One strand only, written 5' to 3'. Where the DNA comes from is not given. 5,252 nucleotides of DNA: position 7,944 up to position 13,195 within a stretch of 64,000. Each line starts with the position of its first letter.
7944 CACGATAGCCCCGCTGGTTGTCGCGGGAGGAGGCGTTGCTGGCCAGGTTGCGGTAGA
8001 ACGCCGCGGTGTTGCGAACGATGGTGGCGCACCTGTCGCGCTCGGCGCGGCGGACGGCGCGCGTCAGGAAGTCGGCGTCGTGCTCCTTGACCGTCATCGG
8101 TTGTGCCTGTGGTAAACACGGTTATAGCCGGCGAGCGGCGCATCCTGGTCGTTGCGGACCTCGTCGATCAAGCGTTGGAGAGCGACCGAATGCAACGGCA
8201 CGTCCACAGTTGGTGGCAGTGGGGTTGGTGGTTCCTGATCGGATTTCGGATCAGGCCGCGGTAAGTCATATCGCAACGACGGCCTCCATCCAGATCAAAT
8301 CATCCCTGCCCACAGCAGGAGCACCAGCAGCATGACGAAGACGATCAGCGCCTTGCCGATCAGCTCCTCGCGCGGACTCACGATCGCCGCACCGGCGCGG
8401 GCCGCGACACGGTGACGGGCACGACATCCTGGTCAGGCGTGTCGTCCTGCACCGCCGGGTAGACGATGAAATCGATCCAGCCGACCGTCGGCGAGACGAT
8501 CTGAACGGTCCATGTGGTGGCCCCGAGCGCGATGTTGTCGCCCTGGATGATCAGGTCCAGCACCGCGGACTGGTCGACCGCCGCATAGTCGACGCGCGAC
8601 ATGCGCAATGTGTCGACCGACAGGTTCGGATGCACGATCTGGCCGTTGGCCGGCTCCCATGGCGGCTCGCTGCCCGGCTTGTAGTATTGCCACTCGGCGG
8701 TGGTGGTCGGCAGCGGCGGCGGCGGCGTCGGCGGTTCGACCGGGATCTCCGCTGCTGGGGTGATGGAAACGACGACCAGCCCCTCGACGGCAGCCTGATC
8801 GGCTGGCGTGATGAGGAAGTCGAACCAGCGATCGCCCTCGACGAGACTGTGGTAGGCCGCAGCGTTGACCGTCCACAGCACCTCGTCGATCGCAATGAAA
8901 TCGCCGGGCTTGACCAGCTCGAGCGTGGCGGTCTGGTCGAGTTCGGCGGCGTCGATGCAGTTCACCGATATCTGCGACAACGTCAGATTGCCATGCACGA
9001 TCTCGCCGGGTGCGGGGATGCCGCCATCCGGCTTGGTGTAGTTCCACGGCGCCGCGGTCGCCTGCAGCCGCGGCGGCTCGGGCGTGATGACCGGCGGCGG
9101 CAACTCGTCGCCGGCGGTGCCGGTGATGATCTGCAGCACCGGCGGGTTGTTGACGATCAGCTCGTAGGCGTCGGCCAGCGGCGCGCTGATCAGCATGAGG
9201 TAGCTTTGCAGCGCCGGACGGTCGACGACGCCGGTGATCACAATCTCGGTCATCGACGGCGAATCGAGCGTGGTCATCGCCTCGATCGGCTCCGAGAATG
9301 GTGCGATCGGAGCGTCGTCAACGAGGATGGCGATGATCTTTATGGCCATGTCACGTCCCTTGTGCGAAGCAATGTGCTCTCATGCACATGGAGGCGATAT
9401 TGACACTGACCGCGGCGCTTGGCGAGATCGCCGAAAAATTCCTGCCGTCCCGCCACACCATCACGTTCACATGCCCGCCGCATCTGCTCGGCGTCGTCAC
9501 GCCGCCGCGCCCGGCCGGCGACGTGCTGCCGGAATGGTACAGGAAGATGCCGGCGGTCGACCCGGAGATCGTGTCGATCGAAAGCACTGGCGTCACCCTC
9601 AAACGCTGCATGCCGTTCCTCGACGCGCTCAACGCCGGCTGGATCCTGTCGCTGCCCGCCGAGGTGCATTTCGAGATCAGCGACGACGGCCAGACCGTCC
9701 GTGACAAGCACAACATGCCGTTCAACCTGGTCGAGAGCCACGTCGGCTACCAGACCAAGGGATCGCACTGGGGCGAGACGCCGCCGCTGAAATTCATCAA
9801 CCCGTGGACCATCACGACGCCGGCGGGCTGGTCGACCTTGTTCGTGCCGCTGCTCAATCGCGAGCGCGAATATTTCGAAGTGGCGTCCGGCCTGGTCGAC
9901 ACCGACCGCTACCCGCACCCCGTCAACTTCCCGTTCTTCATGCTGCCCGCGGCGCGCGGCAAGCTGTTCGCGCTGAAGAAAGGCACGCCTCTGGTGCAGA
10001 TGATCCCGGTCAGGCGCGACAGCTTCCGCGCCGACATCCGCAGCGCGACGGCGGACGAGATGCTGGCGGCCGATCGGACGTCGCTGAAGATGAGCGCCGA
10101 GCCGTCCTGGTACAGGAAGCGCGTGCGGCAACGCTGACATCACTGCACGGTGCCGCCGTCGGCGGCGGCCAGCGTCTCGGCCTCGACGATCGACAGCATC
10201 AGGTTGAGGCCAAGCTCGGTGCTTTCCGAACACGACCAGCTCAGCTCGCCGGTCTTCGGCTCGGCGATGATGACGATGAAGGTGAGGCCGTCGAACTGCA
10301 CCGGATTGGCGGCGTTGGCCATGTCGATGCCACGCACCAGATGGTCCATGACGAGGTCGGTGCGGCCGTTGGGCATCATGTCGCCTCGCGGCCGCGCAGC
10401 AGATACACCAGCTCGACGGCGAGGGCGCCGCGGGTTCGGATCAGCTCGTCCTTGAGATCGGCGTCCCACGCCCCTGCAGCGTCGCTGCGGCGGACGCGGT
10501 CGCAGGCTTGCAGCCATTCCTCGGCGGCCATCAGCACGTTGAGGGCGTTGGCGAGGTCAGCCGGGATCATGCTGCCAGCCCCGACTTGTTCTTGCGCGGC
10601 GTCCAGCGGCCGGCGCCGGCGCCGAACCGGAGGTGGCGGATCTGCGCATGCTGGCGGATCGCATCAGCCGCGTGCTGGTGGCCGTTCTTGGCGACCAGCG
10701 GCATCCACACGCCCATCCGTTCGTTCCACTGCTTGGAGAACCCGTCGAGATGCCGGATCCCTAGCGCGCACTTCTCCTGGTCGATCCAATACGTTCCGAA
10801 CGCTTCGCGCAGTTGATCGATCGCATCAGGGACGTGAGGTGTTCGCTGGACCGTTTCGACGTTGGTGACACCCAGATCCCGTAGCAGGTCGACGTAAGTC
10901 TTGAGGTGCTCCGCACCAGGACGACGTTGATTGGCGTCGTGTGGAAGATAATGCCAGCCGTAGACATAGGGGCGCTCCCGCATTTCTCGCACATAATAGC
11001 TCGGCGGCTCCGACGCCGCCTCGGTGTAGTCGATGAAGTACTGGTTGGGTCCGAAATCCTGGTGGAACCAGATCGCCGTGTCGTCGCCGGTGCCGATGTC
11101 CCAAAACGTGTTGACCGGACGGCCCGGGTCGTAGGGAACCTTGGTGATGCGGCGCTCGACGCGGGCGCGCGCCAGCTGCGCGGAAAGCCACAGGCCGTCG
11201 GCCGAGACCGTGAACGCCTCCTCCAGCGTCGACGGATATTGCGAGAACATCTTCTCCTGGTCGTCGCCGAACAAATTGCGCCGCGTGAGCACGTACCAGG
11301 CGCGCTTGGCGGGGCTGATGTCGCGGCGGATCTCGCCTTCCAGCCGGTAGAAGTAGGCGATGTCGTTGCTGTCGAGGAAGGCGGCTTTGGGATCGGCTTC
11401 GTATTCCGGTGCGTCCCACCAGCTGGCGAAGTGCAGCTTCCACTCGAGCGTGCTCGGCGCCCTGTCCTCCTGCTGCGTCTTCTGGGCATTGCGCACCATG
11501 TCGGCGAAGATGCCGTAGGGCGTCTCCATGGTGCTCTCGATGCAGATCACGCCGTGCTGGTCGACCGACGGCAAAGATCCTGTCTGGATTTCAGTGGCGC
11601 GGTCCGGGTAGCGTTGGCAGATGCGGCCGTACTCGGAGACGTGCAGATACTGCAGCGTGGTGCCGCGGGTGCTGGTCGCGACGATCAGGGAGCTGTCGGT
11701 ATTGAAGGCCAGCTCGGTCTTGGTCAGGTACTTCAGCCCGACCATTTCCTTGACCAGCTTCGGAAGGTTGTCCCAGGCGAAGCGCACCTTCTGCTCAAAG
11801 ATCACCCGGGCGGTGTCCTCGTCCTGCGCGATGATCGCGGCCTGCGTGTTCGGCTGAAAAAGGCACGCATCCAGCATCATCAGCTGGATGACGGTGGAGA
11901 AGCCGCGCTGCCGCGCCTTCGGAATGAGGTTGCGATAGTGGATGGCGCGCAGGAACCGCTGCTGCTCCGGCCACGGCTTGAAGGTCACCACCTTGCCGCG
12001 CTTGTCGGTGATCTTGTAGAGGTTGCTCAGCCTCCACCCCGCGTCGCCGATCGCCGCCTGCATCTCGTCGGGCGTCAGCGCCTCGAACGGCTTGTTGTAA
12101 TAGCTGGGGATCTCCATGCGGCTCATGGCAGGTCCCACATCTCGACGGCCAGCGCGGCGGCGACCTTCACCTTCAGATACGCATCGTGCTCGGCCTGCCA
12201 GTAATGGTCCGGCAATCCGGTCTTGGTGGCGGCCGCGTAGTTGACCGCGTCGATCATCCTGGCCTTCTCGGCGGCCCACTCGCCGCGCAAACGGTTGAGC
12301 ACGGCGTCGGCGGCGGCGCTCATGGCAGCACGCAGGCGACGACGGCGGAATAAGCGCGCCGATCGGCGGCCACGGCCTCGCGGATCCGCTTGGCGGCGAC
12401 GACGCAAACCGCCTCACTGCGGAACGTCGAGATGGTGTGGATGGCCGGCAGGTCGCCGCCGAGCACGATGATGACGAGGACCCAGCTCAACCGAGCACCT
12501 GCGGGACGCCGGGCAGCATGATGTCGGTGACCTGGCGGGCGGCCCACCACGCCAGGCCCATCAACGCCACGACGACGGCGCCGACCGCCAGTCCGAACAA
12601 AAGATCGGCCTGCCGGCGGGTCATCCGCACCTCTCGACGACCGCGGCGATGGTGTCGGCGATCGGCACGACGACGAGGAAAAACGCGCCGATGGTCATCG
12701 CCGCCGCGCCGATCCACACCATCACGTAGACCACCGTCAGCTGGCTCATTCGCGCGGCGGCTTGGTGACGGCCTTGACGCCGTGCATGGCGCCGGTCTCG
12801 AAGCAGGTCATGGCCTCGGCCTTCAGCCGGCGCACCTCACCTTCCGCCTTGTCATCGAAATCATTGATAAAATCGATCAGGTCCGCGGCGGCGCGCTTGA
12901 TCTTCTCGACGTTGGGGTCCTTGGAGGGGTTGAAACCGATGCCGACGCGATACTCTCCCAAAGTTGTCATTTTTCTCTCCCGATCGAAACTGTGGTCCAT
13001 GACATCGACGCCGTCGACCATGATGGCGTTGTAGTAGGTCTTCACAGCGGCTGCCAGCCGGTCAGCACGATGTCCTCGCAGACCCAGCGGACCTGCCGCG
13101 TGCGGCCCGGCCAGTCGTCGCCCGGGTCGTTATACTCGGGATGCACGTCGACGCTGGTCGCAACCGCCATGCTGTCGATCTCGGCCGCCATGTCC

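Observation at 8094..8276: Orphan YhhA-like cyclophane RiPP precursor in a phage: possible decoy for a host radical-SAM system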

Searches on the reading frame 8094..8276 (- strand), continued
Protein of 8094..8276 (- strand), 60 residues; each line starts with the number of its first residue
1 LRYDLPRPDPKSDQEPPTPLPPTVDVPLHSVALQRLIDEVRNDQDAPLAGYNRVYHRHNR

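Call 63: find_encoding_contigs(protein=P0025, flank=5000, max_places=1)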
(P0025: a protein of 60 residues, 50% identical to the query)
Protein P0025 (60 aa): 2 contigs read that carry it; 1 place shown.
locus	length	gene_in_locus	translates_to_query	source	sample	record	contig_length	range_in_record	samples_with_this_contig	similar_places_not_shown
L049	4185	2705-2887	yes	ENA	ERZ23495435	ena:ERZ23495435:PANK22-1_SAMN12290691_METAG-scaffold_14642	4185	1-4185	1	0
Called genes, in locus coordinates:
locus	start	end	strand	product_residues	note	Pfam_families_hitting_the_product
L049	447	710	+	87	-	-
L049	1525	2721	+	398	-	PF04055:Radical_SAM, PF13353:Fer4_12 (faint)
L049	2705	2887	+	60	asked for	-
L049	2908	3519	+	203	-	PF13640:2OG-FeII_Oxy_3 (weak)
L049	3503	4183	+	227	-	?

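Call 76: search_protein_representatives(alignment_id=A1)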
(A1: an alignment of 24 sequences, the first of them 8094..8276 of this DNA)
Query: 24 sequences, 55 profile positions. Proteins with E-value up to 0.001 (for the whole library): 745; up to 1e-10: 120; up to 1e-30: 0. The best 150 are listed.
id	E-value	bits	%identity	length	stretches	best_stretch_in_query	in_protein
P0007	1.6e-19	85.8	-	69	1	2-55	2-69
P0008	7.1e-19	83.7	-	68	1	1-55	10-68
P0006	8.5e-19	83.5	-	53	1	6-55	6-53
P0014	1.4e-18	82.7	-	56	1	1-55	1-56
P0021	1.0e-17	80.0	-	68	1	9-55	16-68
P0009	1.1e-17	79.9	-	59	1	10-55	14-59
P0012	1.4e-17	79.6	-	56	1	1-55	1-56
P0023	3.9e-17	78.1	-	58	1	1-55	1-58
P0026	4.8e-17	77.9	-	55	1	15-55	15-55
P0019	4.2e-16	74.9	-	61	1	21-55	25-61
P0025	5.8e-16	74.4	-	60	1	6-55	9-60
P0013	7.5e-16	74.0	-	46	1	13-55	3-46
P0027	2.7e-15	72.2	-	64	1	10-55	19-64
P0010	2.8e-15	72.2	-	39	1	19-55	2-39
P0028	4.2e-15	71.6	-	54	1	14-55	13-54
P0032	1.3e-14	70.1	-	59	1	17-55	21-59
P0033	1.6e-14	69.8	-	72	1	15-55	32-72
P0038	5.7e-14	68.0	-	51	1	15-55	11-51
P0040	8.4e-14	67.5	-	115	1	11-55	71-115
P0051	3.8e-13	65.4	-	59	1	20-55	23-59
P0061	9.6e-13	64.1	-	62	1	17-55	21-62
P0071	2.2e-12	62.9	-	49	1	17-55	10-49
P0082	4.0e-12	62.1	-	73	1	19-55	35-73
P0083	4.2e-12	62.0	-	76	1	13-55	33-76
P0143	2.4e-10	56.4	-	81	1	23-55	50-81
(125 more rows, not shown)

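Call 78: list_cluster_members(proteins=[P0032, P0033, P0038, P0040, P0051, P0061, P0071, P0082, P0083, P0143])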
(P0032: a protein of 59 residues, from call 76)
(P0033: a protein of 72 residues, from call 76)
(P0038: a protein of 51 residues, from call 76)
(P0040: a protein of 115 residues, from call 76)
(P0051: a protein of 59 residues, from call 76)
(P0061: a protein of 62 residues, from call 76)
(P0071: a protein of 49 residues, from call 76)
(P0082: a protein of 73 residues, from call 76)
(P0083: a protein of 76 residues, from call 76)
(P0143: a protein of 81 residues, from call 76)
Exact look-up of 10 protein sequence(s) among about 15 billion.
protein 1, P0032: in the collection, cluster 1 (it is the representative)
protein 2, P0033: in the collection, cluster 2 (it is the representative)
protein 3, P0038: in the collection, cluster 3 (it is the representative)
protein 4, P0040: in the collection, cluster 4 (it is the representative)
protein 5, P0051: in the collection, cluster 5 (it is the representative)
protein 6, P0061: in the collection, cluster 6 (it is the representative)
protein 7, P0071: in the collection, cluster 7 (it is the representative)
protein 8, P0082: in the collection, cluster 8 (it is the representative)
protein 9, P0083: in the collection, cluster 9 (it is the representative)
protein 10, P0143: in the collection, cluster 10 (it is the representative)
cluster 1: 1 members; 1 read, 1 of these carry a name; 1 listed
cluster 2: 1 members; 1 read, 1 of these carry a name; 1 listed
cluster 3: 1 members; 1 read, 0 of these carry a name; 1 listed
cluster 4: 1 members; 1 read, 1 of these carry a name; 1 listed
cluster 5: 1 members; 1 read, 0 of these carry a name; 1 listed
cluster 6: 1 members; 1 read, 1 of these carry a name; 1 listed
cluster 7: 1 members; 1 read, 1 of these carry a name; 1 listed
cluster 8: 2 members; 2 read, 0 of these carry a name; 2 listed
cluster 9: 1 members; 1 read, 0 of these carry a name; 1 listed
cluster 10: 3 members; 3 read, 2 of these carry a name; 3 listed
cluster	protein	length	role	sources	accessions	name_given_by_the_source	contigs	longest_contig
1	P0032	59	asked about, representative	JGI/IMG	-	hypothetical protein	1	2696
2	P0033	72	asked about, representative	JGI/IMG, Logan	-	hypothetical protein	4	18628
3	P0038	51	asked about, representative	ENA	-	-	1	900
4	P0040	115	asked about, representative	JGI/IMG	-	hypothetical protein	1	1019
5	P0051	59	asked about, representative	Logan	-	-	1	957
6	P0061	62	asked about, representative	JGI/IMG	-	hypothetical protein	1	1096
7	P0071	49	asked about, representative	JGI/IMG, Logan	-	hypothetical protein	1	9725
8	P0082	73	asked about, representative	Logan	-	-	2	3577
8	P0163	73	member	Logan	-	-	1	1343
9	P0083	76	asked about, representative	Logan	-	-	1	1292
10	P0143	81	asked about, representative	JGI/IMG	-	hypothetical protein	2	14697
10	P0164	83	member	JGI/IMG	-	hypothetical protein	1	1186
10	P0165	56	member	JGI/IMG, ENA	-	-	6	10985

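Call 79: find_encoding_contigs(protein=P0033, flank=10000, max_places=1)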
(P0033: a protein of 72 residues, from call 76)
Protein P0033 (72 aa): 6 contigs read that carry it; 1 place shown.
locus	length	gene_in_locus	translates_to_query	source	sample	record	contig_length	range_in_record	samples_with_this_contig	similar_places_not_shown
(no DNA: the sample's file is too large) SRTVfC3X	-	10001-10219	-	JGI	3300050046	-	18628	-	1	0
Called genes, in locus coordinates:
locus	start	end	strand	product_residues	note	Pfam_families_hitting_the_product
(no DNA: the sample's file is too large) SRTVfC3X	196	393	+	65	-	-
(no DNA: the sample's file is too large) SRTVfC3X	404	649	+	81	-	-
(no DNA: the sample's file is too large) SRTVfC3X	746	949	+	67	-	-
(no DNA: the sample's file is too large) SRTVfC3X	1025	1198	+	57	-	-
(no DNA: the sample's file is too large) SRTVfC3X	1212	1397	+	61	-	-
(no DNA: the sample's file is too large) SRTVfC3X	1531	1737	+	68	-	-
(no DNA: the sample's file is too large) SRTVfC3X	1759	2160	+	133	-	-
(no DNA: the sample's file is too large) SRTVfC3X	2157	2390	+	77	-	-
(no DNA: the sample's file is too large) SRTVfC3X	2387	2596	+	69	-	-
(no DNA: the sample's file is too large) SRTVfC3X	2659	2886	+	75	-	-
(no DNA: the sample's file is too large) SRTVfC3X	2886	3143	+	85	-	-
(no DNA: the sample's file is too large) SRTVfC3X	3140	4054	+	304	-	-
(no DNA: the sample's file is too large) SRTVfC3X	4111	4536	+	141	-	PF01242:PTPS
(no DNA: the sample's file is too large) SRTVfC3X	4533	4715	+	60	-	-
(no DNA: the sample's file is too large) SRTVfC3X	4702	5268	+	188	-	PF01227:GTP_cyclohydroI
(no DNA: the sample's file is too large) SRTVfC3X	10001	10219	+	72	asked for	-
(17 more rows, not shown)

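Call 80: find_encoding_contigs(protein=P0143, flank=10000, max_places=1)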
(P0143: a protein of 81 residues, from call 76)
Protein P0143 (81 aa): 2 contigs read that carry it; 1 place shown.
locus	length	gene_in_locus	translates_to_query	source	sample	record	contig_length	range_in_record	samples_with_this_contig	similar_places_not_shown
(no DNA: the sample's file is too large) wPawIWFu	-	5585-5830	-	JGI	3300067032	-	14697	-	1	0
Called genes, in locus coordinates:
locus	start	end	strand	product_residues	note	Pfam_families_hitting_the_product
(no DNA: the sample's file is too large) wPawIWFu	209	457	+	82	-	-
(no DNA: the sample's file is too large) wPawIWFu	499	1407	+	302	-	-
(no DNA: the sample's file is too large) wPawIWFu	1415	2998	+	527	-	PF12789:PTR (faint)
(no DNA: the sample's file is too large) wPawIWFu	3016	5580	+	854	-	-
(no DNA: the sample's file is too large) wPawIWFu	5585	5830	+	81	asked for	-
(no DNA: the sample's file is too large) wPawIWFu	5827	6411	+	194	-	-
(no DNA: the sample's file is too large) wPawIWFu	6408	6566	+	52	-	-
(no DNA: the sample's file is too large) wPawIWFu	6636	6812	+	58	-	-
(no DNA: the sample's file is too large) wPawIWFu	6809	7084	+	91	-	PF24729:Acb2_Tad1_hairpin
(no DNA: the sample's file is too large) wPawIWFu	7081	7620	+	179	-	-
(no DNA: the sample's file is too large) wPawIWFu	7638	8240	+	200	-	-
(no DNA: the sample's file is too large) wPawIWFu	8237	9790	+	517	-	PF03237:Terminase_6N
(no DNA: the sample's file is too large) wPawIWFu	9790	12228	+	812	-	-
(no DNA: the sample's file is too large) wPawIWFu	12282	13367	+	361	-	-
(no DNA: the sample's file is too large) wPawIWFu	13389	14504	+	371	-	-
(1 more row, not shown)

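Call 81: find_encoding_contigs(protein=P0071, flank=10000, max_places=1)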
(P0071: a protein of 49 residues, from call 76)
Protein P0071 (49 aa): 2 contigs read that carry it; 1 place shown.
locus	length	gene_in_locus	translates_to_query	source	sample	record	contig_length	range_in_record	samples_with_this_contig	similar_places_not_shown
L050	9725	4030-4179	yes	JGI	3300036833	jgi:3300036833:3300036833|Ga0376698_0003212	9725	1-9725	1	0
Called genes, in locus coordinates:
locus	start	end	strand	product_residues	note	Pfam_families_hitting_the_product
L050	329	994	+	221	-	-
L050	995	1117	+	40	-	-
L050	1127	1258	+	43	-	-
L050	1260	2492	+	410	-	PF09018:Phage_Capsid_P3_N, PF25514:P3_C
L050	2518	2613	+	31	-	-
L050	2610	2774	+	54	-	-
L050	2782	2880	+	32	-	-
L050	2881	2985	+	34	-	-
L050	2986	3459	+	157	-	-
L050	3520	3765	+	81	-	-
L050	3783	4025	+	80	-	PF11087:PRD1_DD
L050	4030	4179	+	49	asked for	-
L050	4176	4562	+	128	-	-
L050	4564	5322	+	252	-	-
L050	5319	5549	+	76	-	-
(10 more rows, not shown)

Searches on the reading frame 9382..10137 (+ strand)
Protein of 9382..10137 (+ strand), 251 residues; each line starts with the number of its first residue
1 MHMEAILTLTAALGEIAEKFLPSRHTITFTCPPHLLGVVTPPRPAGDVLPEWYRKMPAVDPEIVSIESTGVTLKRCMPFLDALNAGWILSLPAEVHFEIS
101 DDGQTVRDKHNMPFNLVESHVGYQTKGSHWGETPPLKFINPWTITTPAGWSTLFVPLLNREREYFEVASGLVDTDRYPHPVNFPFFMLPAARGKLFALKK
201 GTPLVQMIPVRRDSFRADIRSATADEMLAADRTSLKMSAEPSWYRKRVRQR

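Call 18: search_protein_families(library=pfam, proteins=[window:9382-10137:+], max_evalue=0.01)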
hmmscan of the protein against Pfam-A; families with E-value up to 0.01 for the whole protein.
window:9382-10137:+ (251 aa): 1 family
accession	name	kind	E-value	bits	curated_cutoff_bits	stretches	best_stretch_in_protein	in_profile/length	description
PF19541.4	DUF6065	-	5.6e-07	29.7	26.6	1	74-229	32-181/236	Family of unknown function (DUF6065)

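Call 30: search_protein_families(library=padloc, proteins=[window:9382-10137:+], max_evalue=0.01)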
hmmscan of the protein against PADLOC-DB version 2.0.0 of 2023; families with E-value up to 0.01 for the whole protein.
window:9382-10137:+ (251 aa): 0 families

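Call 52: search_solved_structures(query=window:9382-10137:+, max_evalue=1)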
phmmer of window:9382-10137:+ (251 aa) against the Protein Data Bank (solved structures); distinct sequences matched with E-value up to 1: 0.

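Call 55: predict_structure(protein=window:9382-10137:+)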
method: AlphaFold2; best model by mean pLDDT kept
length: 251 residues; sequences in the alignment: 1
mean_pLDDT: 32.6   pTM: 0.23
mean pLDDT of the five models: 32.6, 28.7, 28.6, 28.1, 27.5
residues with pLDDT >= 90: 0; 70-90: 0; 50-70: 0; < 50: 251
segments of 3 or more residues with pLDDT < 50: 1-251
pLDDT, mean of each block of 10 residues (from residue 1): 32 41 36 30 35 35 30 34 32 32 30 26 26 33 37 40 36 36 30 32 27 26 34 33 33 27
secondary structure, 60 per line:
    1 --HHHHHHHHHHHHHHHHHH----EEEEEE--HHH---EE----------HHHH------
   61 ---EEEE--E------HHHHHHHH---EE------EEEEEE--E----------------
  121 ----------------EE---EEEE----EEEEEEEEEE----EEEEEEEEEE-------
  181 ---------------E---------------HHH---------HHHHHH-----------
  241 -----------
elements in order: H3-20 E25-30 H51-54 E64-67 H77-84 E96-101 E142-145 E150-159 E164-173 H224-229

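Call 66: search_protein_families(library=phrogs, proteins=[window:9382-10137:+], max_evalue=0.001)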
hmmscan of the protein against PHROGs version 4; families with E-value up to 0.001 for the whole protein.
window:9382-10137:+ (251 aa): 1 family
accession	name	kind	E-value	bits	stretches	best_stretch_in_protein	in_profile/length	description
phrog_7084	-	unknown function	8.5e-45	154.1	1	25-249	3-237/240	-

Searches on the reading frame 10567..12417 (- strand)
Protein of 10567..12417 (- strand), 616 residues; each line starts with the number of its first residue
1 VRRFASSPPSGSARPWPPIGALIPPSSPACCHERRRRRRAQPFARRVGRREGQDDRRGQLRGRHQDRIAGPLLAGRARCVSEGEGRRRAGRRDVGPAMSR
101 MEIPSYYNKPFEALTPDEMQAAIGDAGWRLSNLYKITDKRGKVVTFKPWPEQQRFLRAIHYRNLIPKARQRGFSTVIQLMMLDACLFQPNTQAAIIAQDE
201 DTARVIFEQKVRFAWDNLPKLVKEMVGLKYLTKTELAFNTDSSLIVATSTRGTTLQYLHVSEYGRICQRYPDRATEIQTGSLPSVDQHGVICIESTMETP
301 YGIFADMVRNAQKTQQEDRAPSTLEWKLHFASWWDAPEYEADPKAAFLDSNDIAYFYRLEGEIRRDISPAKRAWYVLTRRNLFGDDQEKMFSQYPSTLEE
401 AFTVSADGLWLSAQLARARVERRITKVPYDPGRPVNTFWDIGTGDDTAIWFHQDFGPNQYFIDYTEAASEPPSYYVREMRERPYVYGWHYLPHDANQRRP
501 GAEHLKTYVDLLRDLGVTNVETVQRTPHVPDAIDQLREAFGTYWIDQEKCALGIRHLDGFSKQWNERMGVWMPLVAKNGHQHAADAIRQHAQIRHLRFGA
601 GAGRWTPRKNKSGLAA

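Call 18: search_protein_families(library=pfam, proteins=[window:10567-12417:-], max_evalue=0.01)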
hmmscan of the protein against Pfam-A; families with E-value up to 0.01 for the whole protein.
window:10567-12417:- (616 aa): 0 families

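Call 66: search_protein_families(library=phrogs, proteins=[window:10567-12417:-], max_evalue=0.001)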
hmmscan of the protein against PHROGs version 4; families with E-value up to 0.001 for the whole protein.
window:10567-12417:- (616 aa): 6 families
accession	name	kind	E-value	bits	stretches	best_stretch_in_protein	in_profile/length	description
phrog_26724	-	unknown function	1.9e-57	194.9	1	123-304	10-190/192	-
phrog_2472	-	unknown function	5.5e-50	171.6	1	298-592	12-306/324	-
phrog_2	-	head and packaging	1.1e-27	98.1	1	67-596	250-596/807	terminase large subunit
phrog_38407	-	unknown function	6.1e-08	33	1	294-407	6-117/370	-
phrog_5989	-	head and packaging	4.2e-05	23.8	1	155-253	158-250/347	terminase large subunit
phrog_15503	-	unknown function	0.00021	21.8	1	149-262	72-191/245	-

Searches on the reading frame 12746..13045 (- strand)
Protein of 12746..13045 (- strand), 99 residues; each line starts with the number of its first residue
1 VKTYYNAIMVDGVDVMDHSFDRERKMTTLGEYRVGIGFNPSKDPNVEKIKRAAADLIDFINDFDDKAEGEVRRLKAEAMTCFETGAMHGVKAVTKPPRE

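Call 66: search_protein_families(library=phrogs, proteins=[window:12746-13045:-], max_evalue=0.001)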
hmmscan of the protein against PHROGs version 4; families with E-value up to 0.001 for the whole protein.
window:12746-13045:- (99 aa): 1 family
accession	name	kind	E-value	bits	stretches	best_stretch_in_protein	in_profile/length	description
phrog_717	-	unknown function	0.00021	21.8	1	38-98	212-286/289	-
